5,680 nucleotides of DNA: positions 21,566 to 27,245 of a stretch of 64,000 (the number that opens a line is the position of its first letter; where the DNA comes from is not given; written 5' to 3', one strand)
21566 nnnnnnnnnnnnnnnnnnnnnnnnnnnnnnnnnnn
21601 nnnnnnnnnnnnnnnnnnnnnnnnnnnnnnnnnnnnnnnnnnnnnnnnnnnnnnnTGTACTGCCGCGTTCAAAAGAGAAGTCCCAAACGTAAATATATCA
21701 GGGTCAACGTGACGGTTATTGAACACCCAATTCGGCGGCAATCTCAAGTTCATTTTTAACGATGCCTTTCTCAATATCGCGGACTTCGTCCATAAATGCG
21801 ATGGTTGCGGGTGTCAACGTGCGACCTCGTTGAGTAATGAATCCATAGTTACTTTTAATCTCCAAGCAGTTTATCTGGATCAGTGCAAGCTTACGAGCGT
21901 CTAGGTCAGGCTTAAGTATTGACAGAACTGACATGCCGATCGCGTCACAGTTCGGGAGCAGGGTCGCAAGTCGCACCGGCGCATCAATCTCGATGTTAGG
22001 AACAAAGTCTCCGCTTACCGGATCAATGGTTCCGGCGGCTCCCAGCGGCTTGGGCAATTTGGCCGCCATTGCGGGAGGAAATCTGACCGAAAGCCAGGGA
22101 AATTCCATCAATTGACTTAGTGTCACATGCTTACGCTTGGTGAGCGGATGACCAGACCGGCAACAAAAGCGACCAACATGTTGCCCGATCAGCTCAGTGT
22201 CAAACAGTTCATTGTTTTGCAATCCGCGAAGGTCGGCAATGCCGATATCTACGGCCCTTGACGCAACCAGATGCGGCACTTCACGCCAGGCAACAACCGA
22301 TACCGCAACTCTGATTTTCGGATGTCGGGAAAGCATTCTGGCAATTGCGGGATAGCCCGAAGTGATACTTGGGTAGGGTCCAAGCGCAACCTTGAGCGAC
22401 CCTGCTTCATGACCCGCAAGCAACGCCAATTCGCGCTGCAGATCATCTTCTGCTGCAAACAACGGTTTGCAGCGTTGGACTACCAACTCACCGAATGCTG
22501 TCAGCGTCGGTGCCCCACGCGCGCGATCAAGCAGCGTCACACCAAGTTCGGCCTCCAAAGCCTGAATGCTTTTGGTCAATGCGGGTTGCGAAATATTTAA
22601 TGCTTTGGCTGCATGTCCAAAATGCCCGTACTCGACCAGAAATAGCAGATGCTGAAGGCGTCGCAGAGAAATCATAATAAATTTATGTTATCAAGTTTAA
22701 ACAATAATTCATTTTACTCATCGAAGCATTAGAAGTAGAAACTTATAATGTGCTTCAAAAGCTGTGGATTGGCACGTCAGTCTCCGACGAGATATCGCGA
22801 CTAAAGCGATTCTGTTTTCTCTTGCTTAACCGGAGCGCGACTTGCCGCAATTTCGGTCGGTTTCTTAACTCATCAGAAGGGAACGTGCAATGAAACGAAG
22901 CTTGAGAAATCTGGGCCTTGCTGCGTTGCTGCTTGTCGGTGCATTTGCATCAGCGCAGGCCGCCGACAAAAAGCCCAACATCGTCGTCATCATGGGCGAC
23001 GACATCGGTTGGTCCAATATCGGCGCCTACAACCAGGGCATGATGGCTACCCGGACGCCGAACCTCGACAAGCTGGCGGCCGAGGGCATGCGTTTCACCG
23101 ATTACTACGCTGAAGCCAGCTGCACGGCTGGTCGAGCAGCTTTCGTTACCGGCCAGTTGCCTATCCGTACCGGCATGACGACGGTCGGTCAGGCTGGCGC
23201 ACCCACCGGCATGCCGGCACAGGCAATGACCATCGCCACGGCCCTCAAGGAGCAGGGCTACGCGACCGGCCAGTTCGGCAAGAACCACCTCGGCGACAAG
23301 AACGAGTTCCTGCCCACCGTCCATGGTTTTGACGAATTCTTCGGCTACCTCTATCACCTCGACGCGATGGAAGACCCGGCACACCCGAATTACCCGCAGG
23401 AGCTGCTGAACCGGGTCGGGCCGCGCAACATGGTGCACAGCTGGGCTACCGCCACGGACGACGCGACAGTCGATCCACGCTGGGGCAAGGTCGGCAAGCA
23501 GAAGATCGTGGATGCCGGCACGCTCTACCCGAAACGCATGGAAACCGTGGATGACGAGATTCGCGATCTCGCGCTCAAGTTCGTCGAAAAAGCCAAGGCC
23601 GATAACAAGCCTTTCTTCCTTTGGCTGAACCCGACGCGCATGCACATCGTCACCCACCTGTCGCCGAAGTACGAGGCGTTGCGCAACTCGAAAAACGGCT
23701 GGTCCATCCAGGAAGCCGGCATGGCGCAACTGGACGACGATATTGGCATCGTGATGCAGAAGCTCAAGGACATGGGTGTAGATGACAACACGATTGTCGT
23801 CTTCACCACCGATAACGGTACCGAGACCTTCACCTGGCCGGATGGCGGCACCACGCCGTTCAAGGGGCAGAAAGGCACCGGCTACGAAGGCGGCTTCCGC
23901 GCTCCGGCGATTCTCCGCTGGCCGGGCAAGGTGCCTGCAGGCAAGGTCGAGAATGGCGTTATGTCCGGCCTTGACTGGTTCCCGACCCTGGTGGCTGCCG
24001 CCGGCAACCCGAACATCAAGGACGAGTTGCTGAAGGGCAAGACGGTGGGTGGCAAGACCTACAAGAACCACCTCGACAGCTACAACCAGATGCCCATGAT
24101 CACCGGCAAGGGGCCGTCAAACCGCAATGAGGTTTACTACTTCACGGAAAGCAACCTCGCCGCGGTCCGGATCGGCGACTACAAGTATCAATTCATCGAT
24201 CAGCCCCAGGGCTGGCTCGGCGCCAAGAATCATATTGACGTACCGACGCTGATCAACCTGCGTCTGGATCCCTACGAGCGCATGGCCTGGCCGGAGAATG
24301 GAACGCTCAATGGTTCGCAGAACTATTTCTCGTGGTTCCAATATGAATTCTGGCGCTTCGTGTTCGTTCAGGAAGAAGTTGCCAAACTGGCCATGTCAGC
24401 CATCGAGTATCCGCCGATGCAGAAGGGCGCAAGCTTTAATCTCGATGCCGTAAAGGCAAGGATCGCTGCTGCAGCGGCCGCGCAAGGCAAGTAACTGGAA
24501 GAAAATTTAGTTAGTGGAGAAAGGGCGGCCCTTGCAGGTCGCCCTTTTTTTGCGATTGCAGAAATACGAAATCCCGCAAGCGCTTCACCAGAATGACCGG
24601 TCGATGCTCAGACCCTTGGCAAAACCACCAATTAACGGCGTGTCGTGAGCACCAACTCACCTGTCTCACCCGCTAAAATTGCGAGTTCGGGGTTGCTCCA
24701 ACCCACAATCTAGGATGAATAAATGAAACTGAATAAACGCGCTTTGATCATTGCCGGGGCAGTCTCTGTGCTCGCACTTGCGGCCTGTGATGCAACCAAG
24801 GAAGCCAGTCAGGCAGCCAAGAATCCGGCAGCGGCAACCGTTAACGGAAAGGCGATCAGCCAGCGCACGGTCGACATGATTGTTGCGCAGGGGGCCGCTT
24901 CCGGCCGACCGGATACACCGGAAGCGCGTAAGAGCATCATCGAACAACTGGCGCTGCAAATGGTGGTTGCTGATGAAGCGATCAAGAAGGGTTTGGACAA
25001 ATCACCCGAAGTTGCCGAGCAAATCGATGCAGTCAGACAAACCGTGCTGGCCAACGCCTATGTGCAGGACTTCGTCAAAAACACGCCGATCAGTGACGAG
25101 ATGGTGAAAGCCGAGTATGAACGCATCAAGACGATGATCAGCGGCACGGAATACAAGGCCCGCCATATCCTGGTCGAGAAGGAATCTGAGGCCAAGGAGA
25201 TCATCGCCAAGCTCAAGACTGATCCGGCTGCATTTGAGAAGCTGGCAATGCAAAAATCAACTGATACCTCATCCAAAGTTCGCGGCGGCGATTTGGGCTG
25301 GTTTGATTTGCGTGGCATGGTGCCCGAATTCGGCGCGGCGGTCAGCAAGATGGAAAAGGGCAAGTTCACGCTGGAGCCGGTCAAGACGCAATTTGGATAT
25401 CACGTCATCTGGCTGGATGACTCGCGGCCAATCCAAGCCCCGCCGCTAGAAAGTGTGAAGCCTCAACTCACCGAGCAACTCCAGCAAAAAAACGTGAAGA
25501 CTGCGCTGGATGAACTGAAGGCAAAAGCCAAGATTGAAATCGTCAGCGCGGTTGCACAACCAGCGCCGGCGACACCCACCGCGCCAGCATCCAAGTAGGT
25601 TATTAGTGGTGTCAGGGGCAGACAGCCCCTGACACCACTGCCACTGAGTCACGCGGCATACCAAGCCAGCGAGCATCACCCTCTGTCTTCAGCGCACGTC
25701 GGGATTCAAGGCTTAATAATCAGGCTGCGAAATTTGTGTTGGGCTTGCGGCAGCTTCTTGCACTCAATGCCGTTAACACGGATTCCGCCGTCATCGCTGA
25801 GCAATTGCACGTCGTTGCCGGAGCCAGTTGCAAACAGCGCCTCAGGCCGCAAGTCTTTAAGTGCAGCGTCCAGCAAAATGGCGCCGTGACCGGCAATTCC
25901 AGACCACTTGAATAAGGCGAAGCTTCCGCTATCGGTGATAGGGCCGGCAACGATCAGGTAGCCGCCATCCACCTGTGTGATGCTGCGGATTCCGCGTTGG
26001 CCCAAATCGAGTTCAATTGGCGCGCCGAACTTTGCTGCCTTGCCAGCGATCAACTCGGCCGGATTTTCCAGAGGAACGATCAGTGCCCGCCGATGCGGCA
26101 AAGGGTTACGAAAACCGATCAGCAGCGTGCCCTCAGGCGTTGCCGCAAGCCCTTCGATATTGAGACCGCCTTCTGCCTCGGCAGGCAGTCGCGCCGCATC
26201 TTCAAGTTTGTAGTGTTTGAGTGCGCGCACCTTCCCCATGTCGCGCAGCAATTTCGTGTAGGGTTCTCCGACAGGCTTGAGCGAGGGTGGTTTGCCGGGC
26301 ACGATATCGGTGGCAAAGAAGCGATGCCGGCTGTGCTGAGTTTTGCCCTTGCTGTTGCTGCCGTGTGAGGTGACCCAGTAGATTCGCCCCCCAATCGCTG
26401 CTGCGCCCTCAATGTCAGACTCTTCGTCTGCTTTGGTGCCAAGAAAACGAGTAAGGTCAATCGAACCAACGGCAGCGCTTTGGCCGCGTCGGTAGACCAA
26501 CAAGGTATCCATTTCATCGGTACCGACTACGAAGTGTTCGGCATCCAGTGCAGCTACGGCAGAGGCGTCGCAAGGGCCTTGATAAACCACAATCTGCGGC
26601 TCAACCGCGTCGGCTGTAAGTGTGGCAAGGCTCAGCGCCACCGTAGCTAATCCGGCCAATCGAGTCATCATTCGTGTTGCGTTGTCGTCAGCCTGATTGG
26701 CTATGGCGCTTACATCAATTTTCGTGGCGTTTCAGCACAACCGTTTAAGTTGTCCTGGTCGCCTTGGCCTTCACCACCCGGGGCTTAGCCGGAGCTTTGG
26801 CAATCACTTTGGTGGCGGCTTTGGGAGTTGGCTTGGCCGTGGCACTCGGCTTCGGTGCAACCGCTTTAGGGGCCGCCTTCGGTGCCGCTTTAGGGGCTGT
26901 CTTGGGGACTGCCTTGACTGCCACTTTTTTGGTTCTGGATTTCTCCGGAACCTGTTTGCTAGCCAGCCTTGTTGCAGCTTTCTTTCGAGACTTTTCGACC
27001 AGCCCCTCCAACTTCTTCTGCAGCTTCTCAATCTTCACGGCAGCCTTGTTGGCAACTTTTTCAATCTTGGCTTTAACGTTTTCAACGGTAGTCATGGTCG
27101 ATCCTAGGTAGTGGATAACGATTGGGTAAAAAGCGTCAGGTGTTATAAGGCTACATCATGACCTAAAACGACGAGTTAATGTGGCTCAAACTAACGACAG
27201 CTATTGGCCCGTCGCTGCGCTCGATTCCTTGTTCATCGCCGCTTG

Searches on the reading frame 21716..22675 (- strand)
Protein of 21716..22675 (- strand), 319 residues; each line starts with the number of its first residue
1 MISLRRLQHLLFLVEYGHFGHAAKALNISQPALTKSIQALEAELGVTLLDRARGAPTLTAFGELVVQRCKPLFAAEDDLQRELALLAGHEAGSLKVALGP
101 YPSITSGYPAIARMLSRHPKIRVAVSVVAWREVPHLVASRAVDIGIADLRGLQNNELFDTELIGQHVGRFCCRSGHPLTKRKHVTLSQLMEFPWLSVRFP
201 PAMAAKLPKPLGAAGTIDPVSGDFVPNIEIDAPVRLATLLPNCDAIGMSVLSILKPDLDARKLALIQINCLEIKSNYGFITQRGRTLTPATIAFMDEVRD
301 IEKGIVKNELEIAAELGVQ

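Call 24: search_protein_families(library=pfam, proteins=[window:21716-22675:-], max_evalue=0.001)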
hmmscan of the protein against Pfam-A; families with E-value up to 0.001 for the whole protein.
window:21716-22675:- (319 aa): 2 families
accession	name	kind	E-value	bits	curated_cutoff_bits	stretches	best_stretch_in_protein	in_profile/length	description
PF03466.25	LysR_substrate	-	3e-21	76.2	28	1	88-300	2-206/209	LysR substrate binding domain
PF00126.33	HTH_1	-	1.1e-17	64.1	26.6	1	4-63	1-60/60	Bacterial regulatory helix-turn-helix protein, lysR family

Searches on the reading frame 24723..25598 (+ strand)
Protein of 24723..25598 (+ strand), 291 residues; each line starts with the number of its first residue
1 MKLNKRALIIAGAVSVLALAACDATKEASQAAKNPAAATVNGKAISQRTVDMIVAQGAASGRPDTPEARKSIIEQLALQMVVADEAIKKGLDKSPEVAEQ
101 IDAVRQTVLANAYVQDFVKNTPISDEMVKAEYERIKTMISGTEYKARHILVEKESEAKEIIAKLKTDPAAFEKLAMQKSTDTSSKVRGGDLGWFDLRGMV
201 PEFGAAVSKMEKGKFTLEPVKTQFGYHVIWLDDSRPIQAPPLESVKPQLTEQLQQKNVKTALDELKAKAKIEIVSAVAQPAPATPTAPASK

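Call 25: search_protein_families(library=pfam, proteins=[window:24723-25598:+], max_evalue=0.001)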
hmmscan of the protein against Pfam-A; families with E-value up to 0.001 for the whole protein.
window:24723-25598:+ (291 aa): 5 families
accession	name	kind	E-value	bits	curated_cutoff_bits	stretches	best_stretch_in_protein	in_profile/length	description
PF00639.27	Rotamase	-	1.7e-19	71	21.7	1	153-232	18-96/97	PPIC-type PPIASE domain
PF13616.12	Rotamase_3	-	4.1e-19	69.7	22.5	1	143-233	15-114/116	PPIC-type PPIASE domain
PF13145.12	Rotamase_2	-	4.6e-17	63.4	27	1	123-247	1-121/121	PPIC-type PPIASE domain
PF13623.11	SurA_N_2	-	1.6e-05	25.2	28.5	1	7-118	8-130/145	SurA-like N-terminal domain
PF13624.11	SurA_N_3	-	0.00096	19.4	27.2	1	7-103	11-119/162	SurA-like N-terminal domain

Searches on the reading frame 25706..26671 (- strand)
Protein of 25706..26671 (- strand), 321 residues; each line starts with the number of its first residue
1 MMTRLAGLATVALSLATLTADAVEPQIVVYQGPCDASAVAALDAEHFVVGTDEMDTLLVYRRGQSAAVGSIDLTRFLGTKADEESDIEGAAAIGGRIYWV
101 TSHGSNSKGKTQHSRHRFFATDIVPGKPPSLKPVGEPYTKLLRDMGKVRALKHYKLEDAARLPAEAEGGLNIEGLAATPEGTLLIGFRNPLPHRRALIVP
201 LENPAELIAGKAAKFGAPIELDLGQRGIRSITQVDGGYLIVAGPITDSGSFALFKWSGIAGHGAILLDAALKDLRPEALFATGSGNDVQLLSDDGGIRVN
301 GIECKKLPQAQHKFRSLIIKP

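Call 3: search_protein_families(library=pfam, proteins=[window:25706-26671:-], max_evalue=1)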
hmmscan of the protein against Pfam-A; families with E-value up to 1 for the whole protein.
window:25706-26671:- (321 aa): 3 families
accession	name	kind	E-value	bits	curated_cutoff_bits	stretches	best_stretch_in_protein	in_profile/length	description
PF12275.14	DUF3616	-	2.4e-10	40.8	20.6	2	161-262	158-265/327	Protein of unknown function (DUF3616)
PF13449.12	Phytase-like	-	0.14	12.4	27.6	1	66-193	48-148/284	Esterase-like activity of phytase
PF22000.2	DUF6929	-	0.14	11.7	27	0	74-100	114-139/286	Family of unknown function (DUF6929)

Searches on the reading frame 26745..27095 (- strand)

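Call 3: search_protein_families(library=pfam, proteins=[window:26745-27095:-], max_evalue=1)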
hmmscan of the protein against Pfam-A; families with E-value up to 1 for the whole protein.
window:26745-27095:- (116 aa): 3 families
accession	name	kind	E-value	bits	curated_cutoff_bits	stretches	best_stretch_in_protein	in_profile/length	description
PF10267.14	Tmemb_cc2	-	0.00077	19.2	32.8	1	6-62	47-100/397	Predicted transmembrane and coiled-coil 2 protein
PF08287.16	DASH_Spc19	-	0.034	14.5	26.3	1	5-60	59-114/155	Spc19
PF06644.16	ATP11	-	0.44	10.8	22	1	8-84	7-83/271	ATP11 protein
